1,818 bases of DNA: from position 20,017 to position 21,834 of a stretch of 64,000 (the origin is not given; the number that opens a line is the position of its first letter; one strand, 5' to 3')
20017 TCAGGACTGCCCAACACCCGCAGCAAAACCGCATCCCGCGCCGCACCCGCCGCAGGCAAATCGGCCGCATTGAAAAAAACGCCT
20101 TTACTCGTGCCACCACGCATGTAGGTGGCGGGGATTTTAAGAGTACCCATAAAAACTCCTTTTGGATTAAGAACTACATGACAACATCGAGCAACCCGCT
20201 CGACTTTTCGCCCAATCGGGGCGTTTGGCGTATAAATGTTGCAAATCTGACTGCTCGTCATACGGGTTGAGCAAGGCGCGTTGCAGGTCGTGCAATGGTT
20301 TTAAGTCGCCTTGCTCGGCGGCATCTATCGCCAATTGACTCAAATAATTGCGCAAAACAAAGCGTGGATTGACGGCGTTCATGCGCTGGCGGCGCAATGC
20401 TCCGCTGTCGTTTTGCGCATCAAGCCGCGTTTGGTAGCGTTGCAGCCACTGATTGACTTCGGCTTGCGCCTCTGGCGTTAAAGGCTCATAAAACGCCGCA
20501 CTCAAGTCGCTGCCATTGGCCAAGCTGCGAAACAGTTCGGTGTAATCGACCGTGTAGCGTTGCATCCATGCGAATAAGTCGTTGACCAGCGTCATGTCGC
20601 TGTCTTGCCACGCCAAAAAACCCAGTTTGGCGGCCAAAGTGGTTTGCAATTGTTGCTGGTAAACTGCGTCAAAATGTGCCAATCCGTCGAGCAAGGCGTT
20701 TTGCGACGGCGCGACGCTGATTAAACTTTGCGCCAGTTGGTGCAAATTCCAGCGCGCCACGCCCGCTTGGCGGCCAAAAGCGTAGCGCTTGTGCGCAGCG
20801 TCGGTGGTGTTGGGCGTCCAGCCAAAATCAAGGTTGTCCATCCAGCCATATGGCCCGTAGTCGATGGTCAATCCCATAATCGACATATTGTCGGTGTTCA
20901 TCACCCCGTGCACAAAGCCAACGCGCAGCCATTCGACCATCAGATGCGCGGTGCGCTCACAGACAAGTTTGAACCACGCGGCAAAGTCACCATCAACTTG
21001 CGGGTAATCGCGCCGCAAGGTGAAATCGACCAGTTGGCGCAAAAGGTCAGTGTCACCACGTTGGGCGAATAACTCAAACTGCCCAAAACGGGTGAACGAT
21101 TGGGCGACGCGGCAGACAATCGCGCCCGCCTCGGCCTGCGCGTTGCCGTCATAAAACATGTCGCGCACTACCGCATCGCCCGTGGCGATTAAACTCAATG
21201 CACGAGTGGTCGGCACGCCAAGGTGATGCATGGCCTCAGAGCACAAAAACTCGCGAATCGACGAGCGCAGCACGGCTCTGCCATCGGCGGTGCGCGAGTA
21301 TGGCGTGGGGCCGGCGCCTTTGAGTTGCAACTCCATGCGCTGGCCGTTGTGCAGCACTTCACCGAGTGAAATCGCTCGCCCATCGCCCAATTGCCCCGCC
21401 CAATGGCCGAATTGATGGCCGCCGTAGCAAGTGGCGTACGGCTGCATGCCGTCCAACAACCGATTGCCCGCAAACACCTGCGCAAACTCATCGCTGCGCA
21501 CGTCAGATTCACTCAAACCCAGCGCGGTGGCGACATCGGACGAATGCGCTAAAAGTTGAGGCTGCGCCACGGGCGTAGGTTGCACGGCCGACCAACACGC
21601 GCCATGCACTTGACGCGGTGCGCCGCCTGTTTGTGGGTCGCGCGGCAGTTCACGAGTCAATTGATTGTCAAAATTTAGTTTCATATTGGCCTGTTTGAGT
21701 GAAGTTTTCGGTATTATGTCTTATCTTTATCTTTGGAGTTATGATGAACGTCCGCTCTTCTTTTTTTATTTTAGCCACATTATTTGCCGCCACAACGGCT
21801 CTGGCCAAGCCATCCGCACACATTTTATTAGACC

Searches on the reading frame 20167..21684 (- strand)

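Call 7: search_protein_families(library=pfam, proteins=[window:20167-21684:-], max_evalue=0.00001)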
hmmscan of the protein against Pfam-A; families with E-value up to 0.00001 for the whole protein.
window:20167-21684:- (505 aa): 1 family
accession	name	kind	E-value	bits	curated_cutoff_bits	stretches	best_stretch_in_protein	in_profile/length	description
PF02696.19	SelO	-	1.1e-122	410.6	22.8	1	31-469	19-463/466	Protein adenylyltransferase SelO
